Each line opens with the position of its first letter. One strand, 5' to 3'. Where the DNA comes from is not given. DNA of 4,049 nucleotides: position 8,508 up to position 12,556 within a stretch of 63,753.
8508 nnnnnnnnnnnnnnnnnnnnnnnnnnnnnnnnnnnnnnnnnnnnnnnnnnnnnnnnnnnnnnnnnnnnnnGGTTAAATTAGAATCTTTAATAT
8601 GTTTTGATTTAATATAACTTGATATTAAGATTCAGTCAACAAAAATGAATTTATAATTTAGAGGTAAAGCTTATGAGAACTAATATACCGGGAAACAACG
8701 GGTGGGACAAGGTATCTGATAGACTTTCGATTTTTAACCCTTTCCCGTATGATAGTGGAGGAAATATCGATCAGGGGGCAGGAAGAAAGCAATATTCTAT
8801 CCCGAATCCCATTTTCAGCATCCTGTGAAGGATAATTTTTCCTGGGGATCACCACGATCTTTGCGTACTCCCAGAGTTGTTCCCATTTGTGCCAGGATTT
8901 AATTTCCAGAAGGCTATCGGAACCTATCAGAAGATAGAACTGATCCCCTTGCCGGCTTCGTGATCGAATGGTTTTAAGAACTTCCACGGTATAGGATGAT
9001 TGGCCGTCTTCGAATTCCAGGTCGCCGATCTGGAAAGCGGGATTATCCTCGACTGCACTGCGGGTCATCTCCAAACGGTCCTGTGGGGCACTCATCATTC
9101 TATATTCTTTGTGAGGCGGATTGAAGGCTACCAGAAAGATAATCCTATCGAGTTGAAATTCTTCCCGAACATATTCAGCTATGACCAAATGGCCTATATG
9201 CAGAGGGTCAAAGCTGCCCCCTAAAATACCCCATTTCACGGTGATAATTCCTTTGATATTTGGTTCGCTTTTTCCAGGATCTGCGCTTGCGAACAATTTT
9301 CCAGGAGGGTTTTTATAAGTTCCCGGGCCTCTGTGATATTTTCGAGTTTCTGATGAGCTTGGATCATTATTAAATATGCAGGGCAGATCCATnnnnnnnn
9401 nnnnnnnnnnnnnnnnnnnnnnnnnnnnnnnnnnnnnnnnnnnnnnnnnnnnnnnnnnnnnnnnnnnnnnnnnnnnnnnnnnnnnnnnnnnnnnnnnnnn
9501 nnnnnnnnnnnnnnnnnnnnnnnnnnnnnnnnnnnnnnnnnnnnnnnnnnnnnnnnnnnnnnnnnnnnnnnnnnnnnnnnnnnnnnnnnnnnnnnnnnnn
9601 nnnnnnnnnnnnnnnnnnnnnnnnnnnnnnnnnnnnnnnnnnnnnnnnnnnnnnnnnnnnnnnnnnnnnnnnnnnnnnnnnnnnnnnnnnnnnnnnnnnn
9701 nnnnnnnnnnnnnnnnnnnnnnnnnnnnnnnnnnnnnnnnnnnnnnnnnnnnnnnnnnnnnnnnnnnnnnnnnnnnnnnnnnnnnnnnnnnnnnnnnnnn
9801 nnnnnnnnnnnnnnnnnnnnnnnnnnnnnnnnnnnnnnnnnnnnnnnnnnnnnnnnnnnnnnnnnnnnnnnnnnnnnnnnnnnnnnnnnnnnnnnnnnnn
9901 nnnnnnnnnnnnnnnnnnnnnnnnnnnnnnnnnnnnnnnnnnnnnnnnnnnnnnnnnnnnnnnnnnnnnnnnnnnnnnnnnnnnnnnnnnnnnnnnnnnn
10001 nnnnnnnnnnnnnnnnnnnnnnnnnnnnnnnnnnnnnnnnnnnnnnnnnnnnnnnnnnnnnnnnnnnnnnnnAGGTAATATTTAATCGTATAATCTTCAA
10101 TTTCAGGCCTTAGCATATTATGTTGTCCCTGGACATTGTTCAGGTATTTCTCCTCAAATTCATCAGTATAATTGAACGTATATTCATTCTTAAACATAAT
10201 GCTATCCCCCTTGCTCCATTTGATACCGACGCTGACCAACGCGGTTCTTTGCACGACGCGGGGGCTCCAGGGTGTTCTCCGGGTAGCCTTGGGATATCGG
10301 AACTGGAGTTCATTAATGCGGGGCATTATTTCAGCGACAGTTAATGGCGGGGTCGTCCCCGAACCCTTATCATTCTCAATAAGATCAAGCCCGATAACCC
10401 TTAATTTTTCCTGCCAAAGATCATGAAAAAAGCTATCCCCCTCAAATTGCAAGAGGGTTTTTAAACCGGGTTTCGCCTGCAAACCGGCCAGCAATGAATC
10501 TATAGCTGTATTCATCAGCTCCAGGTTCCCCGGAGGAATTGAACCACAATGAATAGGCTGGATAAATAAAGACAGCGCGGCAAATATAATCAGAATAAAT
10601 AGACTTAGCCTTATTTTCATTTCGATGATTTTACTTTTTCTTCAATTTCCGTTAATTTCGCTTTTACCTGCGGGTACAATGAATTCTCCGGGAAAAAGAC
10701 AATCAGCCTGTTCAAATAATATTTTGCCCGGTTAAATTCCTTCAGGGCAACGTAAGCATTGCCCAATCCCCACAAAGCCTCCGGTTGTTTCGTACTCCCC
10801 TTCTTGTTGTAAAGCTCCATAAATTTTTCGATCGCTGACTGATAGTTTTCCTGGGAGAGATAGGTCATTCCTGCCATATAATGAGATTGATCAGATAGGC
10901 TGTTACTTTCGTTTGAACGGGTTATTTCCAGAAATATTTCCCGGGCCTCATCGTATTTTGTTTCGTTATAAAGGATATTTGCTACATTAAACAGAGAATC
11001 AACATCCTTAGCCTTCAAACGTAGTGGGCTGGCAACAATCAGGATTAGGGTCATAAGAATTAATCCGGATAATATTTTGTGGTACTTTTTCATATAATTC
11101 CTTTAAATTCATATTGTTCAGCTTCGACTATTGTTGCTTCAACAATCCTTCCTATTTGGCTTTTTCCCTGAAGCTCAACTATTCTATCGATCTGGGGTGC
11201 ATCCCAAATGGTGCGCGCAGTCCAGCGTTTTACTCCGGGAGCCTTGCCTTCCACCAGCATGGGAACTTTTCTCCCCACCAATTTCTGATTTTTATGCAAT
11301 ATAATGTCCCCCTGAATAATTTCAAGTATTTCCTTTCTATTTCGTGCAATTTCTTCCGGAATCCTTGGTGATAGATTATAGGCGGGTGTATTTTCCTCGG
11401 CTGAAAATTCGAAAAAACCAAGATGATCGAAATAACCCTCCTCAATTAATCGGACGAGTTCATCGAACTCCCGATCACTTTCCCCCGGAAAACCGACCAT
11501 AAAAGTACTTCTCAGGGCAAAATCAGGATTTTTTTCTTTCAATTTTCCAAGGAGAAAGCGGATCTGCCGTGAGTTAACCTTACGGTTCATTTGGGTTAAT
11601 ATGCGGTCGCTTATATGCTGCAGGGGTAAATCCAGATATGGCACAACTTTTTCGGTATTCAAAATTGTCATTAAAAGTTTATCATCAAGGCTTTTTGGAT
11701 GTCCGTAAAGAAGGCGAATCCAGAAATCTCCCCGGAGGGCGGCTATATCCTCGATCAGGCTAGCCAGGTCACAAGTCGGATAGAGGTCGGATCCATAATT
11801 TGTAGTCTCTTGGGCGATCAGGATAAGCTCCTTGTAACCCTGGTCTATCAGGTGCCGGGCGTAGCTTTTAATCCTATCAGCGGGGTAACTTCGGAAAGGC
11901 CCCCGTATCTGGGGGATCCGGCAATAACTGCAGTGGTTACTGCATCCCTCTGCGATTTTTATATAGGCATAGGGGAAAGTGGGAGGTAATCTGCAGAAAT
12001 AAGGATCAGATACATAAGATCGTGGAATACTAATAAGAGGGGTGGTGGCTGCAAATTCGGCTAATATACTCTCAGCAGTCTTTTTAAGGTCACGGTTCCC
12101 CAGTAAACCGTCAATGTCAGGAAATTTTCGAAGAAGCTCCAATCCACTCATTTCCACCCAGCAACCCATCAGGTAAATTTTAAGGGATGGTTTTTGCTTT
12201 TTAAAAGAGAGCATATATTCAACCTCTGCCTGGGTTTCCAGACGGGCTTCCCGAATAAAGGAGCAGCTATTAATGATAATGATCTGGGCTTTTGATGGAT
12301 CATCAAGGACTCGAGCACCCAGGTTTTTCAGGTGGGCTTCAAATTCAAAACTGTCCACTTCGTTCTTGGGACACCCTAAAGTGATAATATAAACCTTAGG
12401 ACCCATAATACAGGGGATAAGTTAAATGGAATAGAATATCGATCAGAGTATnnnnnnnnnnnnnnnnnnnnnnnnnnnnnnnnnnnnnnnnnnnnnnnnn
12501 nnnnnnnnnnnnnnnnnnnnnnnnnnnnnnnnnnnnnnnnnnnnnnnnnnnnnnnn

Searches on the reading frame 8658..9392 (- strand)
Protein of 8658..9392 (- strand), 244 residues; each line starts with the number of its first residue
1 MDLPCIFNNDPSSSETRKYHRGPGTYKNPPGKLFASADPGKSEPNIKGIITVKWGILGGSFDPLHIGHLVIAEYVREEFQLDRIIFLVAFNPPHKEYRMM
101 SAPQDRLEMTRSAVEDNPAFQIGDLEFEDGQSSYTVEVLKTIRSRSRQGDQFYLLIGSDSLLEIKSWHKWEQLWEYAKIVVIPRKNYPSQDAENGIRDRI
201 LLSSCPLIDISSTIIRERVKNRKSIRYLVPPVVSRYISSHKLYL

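Call 63: search_protein_families(library=pfam, proteins=[window:8658-9392:-], max_evalue=0.00001)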
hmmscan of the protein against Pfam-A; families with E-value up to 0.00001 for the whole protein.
window:8658-9392:- (244 aa): 1 family
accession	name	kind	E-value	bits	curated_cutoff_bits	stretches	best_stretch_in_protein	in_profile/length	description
PF01467.32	CTP_transf_like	-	9.8e-25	87.7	21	1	56-218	1-133/133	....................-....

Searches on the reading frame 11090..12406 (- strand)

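Call 63: search_protein_families(library=pfam, proteins=[window:11090-12406:-], max_evalue=0.00001)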
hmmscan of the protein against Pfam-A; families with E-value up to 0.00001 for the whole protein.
window:11090-12406:- (438 aa): 3 families
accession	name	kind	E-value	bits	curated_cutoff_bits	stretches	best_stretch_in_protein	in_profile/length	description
PF04055.27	Radical_SAM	-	7e-20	72.3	29.5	1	150-321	2-166/166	Radical SAM superfamily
PF00919.26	UPF0004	-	1.1e-19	70.7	27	1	4-103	1-98/98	Uncharacterized protein family UPF0004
PF18693.7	TRAM_2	-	9.6e-10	39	27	1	377-436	1-60/63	TRAM domain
